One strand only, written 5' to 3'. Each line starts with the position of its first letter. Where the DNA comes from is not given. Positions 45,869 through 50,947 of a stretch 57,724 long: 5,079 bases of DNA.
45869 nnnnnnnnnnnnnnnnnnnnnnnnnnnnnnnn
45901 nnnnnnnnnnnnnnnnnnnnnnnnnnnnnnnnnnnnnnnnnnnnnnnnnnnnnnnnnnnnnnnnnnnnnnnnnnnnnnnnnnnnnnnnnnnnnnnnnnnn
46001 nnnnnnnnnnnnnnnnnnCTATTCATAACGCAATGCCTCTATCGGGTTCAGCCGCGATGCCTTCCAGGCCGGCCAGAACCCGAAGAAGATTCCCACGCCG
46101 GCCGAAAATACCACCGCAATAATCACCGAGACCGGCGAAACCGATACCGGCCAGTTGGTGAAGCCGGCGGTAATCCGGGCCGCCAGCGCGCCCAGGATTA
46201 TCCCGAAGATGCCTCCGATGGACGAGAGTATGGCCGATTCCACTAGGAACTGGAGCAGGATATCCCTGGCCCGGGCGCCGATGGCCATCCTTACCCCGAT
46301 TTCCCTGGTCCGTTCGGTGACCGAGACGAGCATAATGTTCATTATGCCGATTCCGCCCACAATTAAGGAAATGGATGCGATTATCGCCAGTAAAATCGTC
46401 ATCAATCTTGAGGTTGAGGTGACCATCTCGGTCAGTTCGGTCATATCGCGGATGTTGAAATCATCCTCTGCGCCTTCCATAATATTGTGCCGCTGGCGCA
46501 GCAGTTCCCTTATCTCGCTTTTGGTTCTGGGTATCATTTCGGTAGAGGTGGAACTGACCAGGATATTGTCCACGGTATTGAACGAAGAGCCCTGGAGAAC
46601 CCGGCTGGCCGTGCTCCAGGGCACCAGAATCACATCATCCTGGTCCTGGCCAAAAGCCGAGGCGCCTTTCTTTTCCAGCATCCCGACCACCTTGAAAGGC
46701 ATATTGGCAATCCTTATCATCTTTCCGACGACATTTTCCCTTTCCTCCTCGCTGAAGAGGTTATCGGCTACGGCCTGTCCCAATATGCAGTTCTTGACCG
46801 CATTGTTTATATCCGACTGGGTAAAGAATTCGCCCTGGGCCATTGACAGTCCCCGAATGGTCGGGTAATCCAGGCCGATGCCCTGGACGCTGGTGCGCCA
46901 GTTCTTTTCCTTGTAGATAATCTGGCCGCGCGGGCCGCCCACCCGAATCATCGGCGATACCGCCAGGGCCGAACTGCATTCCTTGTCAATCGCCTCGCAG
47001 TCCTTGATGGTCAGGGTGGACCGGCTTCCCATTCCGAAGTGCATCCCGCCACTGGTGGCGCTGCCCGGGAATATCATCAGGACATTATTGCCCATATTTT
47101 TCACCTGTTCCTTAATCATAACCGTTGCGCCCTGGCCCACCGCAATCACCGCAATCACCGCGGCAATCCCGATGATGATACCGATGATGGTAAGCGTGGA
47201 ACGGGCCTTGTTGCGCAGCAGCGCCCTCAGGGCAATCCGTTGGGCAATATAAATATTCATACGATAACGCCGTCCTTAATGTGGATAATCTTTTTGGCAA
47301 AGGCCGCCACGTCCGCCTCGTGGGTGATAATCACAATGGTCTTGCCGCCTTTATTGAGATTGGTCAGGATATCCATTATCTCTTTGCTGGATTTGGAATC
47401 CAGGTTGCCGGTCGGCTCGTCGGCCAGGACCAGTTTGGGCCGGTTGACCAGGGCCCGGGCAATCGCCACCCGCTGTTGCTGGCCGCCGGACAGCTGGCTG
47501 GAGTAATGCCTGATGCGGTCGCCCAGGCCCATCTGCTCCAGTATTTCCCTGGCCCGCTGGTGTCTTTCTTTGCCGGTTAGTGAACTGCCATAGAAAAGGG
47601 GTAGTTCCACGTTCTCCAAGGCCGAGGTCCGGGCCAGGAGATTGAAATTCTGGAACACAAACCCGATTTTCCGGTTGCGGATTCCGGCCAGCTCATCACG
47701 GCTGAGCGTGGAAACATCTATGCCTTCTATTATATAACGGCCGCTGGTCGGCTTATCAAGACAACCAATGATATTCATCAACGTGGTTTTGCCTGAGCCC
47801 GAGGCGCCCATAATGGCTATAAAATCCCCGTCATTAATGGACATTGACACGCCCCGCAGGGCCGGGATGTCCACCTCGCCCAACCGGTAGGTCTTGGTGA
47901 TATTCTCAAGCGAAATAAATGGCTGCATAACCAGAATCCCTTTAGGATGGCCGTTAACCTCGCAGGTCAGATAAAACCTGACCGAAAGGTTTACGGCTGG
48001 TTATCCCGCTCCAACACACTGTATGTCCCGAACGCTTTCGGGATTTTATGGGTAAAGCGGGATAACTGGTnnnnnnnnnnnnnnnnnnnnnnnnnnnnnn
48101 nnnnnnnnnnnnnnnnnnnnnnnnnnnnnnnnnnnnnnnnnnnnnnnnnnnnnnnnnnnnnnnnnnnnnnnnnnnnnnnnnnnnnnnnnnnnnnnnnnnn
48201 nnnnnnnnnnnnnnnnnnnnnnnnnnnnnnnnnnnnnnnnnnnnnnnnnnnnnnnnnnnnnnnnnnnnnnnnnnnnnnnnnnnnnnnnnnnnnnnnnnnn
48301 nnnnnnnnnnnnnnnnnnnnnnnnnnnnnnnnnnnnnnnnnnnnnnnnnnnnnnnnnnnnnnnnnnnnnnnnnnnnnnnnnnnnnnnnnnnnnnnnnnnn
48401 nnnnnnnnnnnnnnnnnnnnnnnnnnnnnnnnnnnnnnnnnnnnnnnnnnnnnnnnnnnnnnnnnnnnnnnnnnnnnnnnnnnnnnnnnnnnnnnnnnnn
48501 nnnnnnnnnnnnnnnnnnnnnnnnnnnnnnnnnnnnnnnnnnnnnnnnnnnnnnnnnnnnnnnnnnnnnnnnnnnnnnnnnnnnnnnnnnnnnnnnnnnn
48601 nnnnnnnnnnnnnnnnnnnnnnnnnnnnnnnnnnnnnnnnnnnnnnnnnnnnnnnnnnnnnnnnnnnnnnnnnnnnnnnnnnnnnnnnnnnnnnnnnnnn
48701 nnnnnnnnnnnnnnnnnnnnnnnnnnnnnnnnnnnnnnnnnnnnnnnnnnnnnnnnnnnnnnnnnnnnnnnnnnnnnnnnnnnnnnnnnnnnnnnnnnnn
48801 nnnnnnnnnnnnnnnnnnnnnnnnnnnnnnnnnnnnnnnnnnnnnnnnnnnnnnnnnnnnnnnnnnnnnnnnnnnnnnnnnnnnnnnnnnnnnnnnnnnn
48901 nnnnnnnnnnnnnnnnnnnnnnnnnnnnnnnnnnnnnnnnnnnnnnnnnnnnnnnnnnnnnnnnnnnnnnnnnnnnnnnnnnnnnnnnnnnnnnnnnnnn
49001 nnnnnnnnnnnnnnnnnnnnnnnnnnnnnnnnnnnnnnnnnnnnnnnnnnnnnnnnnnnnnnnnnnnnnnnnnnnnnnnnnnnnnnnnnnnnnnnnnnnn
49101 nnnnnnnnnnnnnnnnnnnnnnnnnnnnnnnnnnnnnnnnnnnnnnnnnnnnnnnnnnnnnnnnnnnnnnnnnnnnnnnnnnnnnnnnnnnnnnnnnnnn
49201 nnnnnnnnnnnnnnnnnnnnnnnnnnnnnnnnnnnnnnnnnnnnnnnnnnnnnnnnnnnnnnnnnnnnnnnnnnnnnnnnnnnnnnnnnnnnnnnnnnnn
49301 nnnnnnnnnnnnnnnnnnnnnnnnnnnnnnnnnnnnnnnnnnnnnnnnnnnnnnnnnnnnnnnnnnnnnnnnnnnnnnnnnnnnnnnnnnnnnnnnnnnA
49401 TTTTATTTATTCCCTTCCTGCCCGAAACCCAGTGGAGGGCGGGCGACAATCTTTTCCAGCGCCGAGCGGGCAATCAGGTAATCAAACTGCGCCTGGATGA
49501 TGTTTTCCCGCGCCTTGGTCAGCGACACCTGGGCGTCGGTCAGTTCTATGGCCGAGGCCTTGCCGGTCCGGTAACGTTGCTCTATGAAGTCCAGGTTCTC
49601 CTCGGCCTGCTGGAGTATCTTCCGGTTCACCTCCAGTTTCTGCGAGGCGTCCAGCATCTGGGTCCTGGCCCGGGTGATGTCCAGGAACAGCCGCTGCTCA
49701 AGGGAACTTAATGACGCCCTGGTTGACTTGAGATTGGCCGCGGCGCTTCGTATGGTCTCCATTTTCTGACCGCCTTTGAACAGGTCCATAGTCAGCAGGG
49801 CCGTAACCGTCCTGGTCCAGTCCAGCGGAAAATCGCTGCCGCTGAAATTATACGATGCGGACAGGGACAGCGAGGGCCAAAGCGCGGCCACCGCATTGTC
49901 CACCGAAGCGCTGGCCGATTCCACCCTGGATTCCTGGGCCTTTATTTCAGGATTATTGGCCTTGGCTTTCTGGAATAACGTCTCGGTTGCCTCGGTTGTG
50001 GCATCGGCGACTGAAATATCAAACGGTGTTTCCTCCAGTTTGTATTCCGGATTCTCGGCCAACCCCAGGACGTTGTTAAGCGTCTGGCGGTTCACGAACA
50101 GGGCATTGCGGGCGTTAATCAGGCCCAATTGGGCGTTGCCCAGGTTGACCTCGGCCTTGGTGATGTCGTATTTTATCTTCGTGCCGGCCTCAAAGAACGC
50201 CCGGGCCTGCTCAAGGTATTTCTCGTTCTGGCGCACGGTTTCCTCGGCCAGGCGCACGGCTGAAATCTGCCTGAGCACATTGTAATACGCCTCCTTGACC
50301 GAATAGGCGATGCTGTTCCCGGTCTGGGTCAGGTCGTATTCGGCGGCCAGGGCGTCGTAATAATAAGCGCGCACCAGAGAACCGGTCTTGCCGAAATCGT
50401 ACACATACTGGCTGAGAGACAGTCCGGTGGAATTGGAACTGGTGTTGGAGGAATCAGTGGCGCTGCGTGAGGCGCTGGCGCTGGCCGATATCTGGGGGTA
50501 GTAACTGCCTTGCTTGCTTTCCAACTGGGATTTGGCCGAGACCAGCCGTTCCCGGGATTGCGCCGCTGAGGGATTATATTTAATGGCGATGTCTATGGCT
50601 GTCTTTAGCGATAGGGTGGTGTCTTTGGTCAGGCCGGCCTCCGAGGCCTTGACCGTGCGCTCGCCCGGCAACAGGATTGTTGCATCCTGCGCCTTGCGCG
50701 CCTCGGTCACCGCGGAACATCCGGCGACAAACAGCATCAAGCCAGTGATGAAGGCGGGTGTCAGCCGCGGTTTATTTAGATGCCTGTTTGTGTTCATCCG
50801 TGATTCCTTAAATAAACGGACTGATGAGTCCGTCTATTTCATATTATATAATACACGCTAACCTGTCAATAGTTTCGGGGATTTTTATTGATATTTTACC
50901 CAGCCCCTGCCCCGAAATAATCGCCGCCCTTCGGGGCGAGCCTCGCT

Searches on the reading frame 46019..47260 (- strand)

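Call 56: search_protein_families(library=pfam, proteins=[window:46019-47260:-], max_evalue=0.001)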
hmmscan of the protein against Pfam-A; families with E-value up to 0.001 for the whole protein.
window:46019-47260:- (413 aa): 2 families
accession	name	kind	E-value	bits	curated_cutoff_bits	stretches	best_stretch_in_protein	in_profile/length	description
PF12704.14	MacB_PCD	-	1.8e-46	159.5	27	1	21-252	1-206/207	MacB-like periplasmic core domain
PF02687.27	FtsX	-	3.7e-21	75.8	25.5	1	293-406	2-120/120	FtsX-like permease C-terminal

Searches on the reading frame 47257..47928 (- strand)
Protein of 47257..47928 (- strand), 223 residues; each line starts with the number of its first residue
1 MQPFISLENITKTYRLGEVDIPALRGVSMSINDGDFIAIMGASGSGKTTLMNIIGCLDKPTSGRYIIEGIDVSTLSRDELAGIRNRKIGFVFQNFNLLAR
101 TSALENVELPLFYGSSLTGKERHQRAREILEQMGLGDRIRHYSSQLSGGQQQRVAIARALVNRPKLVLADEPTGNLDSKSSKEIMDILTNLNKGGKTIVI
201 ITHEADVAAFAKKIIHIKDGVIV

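Call 56: search_protein_families(library=pfam, proteins=[window:47257-47928:-], max_evalue=0.001)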
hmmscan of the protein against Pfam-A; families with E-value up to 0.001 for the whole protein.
window:47257-47928:- (223 aa): 3 families
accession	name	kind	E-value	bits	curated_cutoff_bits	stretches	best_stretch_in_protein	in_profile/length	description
PF00005.33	ABC_tran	-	9.1e-35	120.7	25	1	24-173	1-136/137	ABC transporter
PF02463.25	SMC_N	-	7e-07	29.3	40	1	142-218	133-212/220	RecF/RecN/SMC N terminal domain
PF13304.12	AAA_21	-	1.4e-06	29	27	0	132-204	224-299/304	AAA domain, putative AbiEii toxin, Type IV TA system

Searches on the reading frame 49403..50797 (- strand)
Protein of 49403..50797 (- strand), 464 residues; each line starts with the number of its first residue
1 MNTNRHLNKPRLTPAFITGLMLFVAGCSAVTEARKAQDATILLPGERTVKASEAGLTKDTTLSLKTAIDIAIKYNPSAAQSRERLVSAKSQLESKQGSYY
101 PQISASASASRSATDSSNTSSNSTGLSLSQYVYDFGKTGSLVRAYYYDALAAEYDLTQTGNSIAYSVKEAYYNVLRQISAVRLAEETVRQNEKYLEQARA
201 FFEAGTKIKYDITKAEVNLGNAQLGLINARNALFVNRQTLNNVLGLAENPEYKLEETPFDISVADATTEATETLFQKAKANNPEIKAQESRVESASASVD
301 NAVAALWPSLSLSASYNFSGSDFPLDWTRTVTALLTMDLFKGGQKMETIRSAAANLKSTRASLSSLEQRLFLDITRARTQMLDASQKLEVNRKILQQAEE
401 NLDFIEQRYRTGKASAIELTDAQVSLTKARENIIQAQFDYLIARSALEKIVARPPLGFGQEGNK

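Call 56: search_protein_families(library=pfam, proteins=[window:49403-50797:-], max_evalue=0.001)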
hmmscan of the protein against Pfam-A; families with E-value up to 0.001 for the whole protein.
window:49403-50797:- (464 aa): 1 family
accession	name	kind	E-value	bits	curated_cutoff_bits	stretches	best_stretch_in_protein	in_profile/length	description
PF02321.23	OEP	-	1.8e-60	204.4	22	2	272-450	2-185/187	Outer membrane efflux protein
